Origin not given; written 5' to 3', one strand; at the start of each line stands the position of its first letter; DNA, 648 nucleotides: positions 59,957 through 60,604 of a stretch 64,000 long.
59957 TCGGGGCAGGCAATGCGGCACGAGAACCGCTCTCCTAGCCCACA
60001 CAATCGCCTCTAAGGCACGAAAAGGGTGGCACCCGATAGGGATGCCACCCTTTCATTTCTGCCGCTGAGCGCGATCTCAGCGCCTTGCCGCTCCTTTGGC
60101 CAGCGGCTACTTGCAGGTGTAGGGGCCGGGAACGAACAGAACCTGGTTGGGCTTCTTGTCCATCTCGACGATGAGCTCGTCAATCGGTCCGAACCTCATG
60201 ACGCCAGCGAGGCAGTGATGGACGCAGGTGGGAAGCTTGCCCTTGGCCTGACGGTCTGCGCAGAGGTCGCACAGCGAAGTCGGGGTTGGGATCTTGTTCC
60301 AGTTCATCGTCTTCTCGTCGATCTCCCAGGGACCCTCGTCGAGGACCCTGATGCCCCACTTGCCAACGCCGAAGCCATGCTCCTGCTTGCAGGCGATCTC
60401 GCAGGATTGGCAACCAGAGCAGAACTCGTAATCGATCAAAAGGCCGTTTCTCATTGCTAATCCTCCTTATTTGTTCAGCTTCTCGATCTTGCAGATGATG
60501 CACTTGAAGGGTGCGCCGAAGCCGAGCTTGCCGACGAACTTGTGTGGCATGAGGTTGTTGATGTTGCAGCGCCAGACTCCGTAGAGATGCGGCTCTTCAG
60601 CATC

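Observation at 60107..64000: Tandemly duplicated cytoplasmic molybdopterin oxidoreductase plus mini-ferredoxin modules sharing one TorD-like chaperone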

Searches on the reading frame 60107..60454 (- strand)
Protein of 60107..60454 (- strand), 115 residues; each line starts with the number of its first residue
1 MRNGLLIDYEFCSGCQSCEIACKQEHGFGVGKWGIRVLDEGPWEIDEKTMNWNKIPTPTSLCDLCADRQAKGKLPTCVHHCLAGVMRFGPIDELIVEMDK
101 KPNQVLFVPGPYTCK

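Call 5: search_protein_families(library=pfam, proteins=[window:60107-60454:-], max_evalue=0.01)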
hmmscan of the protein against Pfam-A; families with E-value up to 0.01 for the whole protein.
window:60107-60454:- (115 aa): 3 families
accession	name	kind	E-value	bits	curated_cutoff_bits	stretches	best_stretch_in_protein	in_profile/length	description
PF13247.11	Fer4_11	-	7e-07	29.8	26.2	1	51-89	60-98/100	4Fe-4S dicluster domain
PF12797.12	Fer4_2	-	0.00041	20.6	24.5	1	6-23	4-21/22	4Fe-4S binding domain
PF00037.32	Fer4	-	0.0031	17.7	21.1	1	7-22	3-18/24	4Fe-4S binding domain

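Call 6: search_protein_families(library=ncbifam, proteins=[window:60107-60454:-], max_evalue=0.01)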
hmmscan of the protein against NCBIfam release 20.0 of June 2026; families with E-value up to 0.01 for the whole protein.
window:60107-60454:- (115 aa): 14 families
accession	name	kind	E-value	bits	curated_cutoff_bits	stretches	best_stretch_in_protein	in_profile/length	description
TIGR02951.1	DMSO_dmsB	equivalog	3.6e-15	56.4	214.1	2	60-94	122-156/161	DMSO/selenate family reductase complex B subunit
NF045715.1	sulf_resp_HmcB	equivalog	1.8e-09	37.1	420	1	42-99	150-206/307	sulfate respiration complex iron-sulfur protein HmcB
NF008134.0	PRK10882.1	equivalog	2.3e-08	33.5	263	1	51-101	164-218/329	hydrogenase 2 operon protein HybA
TIGR01582.1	FDH-beta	equivalog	4.6e-08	32.5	334.7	1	59-100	150-191/283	formate dehydrogenase subunit beta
NF041715.1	arsenate_red_ArrB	equivalog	8.1e-08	32.1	450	2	1-27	1-27/233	arsenate respiratory reductase iron-sulfur subunit ArrB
NF011569.0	PRK14993.1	equivalog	1.7e-07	31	416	1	2-34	43-75/244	tetrathionate reductase subunit TtrB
NF045797.1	DsrO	equivalog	3.6e-07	29.9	200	1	61-93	173-204/235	sulfate reduction electron transfer complex DsrMKJOP subunit DsrO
TIGR03478.1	DMSO_red_II_bet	subfamily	6.7e-06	25.2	480.7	0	6-25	7-26/321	DMSO reductase family type II enzyme, iron-sulfur subunit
TIGR03149.1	cyt_nit_nrfC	equivalog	7.6e-06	25.4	377.6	1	59-101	151-194/225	cytochrome c nitrite reductase Fe-S protein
NF038355.1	FDH3_beta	equivalog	2.2e-05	24.6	240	1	5-37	5-37/180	formate dehydrogenase FDH3 subunit beta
NF041782.1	mnquin_red_QrcC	equivalog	0.00021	21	400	1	4-28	2-26/239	menaquinone reductase iron-sulfur cluster-binding subunit QrcC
NF042979.1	EthbenzDh_ebdB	equivalog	0.00028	19.8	740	0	6-24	24-42/354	ethylbenzene dehydrogenase subunit beta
NF009408.0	PRK12769.1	equivalog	0.0014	16.9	1003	0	6-88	81-144/659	formate-dependent uric acid utilization protein AegA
NF007658.0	PRK10330.1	equivalog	0.0032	17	260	0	5-26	5-26/181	electron transport protein HydN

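Call 60: search_solved_structures(query=window:60107-60454:-, max_evalue=0.01, show_alignments=3)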
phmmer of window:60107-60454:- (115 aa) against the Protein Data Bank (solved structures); distinct sequences matched with E-value up to 0.01: 10.
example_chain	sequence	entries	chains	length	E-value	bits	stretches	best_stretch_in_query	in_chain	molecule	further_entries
1h0h_B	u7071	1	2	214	2.9e-10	43.2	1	42-94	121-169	FORMATE DEHYDROGENASE SUBUNIT BETA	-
6sdr_B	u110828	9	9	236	5.2e-10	42.4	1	58-105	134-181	Formate dehydrogenase, beta subunit, putative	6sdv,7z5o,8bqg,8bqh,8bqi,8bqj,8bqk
30gj_B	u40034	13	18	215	1.1e-09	41.3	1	58-105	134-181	Formate dehydrogenase, beta subunit, putative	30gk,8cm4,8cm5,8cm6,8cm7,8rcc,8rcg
8rc8_B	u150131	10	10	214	1.4e-09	41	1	58-105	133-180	Formate dehydrogenase, beta subunit, putative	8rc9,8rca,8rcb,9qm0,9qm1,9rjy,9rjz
2vpw_B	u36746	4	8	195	1.3e-06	31.4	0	60-93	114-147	NRFC PROTEIN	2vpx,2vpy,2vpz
1kqf_B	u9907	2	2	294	3.3e-05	26.9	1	54-96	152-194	FORMATE DEHYDROGENASE, NITRATE-INDUCIBLE, IRON-SULFUR SUBUNIT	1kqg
2ivf_B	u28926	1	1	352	3.4e-05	26.8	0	6-24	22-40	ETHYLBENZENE DEHYDROGENASE BETA-SUBUNIT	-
6cz7_B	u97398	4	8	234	6.7e-05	25.9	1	1-76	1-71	4Fe-4S ferredoxin, iron-sulfur binding domain protein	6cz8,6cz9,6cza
4ydd_B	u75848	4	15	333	0.00063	22.7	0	7-31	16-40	DMSO reductase family type II enzyme, iron-sulfur subunit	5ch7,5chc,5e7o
7qv7_A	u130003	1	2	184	0.00079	22.4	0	3-94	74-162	Hydrogen dependent carbon dioxide reductase subunit HycB3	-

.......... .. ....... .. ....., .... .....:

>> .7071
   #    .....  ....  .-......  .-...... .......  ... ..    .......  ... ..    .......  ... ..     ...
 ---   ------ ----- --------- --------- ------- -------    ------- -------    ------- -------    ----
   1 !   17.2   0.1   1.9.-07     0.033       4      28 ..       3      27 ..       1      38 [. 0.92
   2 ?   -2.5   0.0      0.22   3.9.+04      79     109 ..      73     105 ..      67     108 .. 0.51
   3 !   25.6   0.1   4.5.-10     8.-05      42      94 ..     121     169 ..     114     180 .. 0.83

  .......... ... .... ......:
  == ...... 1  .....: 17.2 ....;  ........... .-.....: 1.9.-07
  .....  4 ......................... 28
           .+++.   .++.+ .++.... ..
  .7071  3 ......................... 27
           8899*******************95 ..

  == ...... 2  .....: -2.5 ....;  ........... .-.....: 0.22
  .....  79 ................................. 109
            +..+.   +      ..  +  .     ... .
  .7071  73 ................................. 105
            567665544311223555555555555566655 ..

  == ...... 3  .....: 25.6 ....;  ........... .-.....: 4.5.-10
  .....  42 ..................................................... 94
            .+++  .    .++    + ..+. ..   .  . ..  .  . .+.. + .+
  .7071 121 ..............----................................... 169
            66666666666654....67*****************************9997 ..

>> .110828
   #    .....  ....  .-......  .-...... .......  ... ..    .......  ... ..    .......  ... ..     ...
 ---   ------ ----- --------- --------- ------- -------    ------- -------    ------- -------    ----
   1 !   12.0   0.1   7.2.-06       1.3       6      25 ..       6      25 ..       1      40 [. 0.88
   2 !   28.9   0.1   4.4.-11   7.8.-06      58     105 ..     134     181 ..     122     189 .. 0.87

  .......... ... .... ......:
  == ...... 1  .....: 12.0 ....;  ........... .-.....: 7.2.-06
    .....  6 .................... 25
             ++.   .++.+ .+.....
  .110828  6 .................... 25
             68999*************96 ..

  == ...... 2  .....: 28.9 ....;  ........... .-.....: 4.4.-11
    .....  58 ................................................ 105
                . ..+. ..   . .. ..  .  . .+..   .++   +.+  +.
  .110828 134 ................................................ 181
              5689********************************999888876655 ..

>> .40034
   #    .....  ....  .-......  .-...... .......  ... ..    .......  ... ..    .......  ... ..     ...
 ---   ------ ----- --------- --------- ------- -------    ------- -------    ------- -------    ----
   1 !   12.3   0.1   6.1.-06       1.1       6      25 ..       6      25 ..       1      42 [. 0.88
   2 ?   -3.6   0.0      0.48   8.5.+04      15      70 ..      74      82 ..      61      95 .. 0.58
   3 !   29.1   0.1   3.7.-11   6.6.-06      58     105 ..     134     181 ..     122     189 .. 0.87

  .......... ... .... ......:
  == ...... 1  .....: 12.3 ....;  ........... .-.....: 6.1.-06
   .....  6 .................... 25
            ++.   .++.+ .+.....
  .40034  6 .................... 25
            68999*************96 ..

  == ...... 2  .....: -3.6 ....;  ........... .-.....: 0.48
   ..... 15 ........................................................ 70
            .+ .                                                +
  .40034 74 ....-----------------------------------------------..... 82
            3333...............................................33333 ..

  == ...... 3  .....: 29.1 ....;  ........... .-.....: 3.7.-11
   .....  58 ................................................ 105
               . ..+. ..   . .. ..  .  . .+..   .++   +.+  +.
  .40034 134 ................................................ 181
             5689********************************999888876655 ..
